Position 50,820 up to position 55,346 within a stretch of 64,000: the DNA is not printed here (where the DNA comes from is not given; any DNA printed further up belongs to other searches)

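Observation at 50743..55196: Giant tandem-AAA (CbxX-type) protein with novel N-terminal domain, preceded by a triple 68-bp repeat array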

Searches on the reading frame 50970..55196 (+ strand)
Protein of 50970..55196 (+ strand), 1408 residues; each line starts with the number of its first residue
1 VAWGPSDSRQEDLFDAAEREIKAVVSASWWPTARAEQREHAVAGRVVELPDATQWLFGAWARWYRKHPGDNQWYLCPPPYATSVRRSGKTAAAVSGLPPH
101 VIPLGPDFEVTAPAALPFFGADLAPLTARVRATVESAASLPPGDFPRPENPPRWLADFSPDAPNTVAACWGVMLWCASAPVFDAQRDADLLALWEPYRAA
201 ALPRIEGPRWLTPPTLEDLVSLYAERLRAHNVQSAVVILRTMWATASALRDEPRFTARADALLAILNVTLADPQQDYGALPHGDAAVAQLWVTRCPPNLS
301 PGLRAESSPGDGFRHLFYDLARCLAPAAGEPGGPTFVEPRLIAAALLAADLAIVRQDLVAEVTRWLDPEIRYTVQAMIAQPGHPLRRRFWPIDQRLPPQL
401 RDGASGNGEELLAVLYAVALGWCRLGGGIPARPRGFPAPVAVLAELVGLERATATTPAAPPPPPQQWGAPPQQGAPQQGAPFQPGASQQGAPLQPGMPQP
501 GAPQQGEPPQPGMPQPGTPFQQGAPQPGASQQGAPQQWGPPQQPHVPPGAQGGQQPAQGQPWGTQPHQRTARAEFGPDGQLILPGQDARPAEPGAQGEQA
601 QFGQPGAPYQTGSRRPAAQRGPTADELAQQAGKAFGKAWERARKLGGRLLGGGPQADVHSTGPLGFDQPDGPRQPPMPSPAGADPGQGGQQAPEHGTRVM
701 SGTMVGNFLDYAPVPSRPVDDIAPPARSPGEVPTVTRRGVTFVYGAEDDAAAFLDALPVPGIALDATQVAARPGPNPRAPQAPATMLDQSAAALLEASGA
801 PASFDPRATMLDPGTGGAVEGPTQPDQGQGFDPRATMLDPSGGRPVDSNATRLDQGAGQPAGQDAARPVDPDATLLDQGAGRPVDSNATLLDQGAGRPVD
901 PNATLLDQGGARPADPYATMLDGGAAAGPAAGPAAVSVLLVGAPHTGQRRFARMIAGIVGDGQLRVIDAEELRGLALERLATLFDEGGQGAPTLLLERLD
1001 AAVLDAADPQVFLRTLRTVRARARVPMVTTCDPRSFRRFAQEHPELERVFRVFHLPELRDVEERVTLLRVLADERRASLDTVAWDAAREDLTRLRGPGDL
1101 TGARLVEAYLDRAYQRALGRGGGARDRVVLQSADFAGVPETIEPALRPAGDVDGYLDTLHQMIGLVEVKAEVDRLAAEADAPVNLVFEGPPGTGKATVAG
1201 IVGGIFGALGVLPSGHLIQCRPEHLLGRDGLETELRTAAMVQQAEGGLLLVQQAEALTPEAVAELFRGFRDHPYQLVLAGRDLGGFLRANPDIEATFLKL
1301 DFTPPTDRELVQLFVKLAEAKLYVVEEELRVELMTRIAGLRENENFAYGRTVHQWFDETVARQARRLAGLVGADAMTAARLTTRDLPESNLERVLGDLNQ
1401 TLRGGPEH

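Call 6: search_protein_families(library=pfam, proteins=[window:50970-55196:+], max_evalue=1)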
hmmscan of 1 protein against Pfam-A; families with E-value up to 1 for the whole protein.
window:50970-55196:+ (1408 aa): 3 families
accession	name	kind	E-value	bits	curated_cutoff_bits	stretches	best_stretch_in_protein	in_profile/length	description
PF17866.7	AAA_lid_6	-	3.4e-06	27.4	24.3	1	1327-1384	1-58/60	AAA lid domain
PF00004.35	AAA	-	0.0025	18.7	21.2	0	1186-1207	2-23/131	ATPase family associated with various cellular activities (AAA)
PF08726.16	EFhand_Ca_insen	-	0.17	12.4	27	1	1308-1334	6-32/69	Ca2+ insensitive EF hand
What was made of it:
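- On SpoVK-EccA-CbbX clade of classical AAA+ (module 2): PF17866 scores 27.4 bits against a cut-off of 24.3 (call 6).
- On EccA (type VII secretion AAA-ATPase): No TPR family at E <= 1 (call 6).
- Closest known: CbbX. Same: AAA_lid_6 passes Pfam's cut-off (call 6).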

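Call 7: search_protein_families(library=ncbifam, proteins=[window:50970-55196:+], max_evalue=1)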
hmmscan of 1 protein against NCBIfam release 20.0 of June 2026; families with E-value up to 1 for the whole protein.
window:50970-55196:+ (1408 aa): 7 families
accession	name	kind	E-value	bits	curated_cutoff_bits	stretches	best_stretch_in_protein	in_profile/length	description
TIGR02881.1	spore_V_K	equivalog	1.1e-23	83.7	422.95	1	1172-1369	33-244/261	stage V sporulation protein K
TIGR03922.1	T7SS_EccA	equivalog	4.3e-14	52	466.65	1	1184-1346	314-492/557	type VII secretion AAA-ATPase EccA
TIGR02880.1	cbbX_cfxQ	equivalog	1.6e-13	50.6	459.25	1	1174-1385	51-274/284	CbbX protein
NF009881.0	PRK13341.1-2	equivalog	0.0027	15.6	651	1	1172-1203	42-73/736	AAA family ATPase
NF009883.0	PRK13341.1-4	equivalog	0.038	11.8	668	1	1173-1203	46-76/729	AAA family ATPase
NF009067.0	PRK12402.1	equivalog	0.071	12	317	1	1161-1198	16-52/340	replication factor C small subunit 2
NF001679.0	PRK00440.1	equivalog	0.074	12.1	303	1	1158-1200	16-57/322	replication factor C small subunit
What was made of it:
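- On EccA (type VII secretion AAA-ATPase): 52 bits against a cut-off of 466.65 (call 7).
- On SpoVK: 83.7 bits against a cut-off of 422.95 (call 7).
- On CbbX (Rubisco activase): 50.6 bits against a cut-off of 459.25 (call 7).
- Closest known: CbbX. Different: Scores lie far below the equivalog cut-offs (call 7).
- TIGR03922 scores 52 bits against a cut-off of 466.65 (call 7).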
